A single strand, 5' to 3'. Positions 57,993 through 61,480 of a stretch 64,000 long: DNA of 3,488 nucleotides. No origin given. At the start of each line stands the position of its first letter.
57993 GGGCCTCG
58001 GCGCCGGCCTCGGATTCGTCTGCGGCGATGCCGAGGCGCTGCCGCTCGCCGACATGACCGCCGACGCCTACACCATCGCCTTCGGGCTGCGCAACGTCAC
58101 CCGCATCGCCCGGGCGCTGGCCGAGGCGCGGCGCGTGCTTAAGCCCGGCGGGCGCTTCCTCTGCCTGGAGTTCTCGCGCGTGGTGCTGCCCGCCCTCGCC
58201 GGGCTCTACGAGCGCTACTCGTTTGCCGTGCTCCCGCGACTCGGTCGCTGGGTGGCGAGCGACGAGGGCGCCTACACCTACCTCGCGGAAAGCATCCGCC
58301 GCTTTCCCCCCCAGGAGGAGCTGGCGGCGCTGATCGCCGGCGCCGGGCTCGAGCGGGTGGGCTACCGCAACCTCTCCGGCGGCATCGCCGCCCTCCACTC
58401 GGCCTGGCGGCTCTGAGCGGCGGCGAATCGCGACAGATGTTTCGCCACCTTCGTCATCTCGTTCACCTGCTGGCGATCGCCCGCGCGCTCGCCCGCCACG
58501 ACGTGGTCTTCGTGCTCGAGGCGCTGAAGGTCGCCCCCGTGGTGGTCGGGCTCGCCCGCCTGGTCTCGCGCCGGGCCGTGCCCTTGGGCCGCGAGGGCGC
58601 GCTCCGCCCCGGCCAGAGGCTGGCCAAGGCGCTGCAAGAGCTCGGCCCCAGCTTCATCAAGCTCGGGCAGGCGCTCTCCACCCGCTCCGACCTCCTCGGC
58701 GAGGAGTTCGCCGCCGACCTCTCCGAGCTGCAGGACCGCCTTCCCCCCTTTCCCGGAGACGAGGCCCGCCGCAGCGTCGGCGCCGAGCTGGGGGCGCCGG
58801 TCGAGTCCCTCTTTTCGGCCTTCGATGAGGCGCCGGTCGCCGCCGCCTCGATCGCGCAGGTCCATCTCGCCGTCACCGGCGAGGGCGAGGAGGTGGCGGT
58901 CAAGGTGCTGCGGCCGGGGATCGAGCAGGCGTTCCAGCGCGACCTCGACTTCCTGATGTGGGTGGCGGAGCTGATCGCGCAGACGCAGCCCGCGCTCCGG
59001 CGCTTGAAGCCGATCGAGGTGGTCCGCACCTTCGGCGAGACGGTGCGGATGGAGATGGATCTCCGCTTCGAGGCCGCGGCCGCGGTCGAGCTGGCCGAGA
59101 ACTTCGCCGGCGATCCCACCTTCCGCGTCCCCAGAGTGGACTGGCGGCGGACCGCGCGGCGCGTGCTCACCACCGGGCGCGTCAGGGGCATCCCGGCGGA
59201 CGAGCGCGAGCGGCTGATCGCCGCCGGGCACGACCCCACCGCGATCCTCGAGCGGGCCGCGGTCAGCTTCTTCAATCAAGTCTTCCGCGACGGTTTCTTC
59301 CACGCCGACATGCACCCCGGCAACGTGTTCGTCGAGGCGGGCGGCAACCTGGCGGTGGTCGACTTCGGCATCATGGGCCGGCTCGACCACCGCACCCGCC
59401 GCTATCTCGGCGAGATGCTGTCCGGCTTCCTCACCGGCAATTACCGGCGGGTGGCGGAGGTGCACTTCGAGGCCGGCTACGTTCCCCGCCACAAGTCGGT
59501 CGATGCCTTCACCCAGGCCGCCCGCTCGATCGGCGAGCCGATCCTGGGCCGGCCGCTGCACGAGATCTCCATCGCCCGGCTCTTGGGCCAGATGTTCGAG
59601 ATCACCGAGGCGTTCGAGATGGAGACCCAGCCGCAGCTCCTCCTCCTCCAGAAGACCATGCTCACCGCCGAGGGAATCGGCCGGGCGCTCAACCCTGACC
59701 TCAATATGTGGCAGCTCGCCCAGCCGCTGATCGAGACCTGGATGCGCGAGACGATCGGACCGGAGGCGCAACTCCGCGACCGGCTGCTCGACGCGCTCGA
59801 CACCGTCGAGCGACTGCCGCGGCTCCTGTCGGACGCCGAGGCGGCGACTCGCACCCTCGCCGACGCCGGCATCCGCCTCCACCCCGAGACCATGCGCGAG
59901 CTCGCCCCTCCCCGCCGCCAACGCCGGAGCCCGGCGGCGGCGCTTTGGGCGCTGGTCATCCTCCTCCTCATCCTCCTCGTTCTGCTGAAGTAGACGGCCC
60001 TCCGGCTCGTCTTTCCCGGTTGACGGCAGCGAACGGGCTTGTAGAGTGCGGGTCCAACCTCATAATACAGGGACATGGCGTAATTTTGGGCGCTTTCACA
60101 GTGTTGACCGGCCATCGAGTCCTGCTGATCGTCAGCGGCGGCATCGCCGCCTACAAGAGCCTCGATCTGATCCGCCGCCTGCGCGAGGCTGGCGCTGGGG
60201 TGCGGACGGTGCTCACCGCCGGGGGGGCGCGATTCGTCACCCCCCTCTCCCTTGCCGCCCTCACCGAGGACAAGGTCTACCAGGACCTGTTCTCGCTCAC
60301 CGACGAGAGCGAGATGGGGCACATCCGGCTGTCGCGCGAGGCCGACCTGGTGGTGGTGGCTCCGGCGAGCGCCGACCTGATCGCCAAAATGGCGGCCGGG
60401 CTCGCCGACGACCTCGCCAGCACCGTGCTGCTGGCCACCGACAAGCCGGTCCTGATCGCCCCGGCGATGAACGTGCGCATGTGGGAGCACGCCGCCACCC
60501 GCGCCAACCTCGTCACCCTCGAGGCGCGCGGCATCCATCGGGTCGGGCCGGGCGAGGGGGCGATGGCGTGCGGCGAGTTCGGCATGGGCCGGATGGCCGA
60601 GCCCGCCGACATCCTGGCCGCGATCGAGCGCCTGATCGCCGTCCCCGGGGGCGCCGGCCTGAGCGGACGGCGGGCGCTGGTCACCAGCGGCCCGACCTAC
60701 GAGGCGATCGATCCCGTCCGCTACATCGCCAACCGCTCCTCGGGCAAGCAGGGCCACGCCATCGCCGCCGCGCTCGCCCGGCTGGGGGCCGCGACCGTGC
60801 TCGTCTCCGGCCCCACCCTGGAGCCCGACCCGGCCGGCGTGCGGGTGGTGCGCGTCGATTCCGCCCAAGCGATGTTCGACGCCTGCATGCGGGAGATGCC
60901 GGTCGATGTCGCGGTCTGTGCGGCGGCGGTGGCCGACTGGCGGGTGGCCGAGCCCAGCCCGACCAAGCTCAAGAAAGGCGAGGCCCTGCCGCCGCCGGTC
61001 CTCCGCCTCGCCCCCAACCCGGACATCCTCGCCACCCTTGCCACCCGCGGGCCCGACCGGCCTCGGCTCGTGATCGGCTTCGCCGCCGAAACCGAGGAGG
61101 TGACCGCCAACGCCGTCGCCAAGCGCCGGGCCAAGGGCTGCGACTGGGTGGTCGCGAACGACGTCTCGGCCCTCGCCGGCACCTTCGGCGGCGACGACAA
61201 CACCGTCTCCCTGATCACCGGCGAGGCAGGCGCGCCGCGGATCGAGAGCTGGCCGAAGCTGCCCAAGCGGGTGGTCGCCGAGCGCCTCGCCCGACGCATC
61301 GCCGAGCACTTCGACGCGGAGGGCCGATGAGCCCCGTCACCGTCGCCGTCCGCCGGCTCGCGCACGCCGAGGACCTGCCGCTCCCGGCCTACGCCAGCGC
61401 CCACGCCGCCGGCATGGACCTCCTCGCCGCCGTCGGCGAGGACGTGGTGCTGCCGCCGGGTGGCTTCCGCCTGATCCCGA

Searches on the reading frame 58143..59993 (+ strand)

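Call 79: search_protein_families(library=pfam, proteins=[window:58143-59993:+], max_evalue=0.00001)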
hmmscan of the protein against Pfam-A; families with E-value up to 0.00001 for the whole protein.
window:58143-59993:+ (616 aa): 1 family
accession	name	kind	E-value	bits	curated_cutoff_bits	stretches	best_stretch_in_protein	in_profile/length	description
PF03109.22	ABC1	-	1.1e-73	247.8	22.9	1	195-441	1-244/244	ABC1 atypical kinase-like domain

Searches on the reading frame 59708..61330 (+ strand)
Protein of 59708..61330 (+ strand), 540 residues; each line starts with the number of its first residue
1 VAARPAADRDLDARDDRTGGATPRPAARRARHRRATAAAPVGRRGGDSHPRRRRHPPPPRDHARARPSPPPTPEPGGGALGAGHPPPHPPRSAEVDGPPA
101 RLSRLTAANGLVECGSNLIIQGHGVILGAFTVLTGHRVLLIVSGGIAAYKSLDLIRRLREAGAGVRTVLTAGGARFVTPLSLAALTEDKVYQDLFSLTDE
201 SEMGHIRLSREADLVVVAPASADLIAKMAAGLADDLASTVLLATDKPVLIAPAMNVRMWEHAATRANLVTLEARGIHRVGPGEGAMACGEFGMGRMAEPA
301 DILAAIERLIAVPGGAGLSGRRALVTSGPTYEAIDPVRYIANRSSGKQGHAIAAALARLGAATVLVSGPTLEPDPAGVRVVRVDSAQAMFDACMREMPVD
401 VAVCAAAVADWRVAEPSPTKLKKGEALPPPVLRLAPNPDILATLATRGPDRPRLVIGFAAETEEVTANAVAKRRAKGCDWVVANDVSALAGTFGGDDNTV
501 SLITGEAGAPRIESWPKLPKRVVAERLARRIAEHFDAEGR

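Call 94: search_protein_families(library=pfam, proteins=[window:59708-61330:+], max_evalue=0.001)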
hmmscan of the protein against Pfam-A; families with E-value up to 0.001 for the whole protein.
window:59708-61330:+ (540 aa): 2 families
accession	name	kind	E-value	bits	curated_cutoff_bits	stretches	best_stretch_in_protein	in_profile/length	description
PF04127.22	DFP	-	1.9e-62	210.8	22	1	318-503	1-186/186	DNA/pantothenate metabolism flavoprotein C-terminal domain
PF02441.25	Flavoprotein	-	2.5e-30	105.7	22.7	1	137-307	2-159/162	Flavoprotein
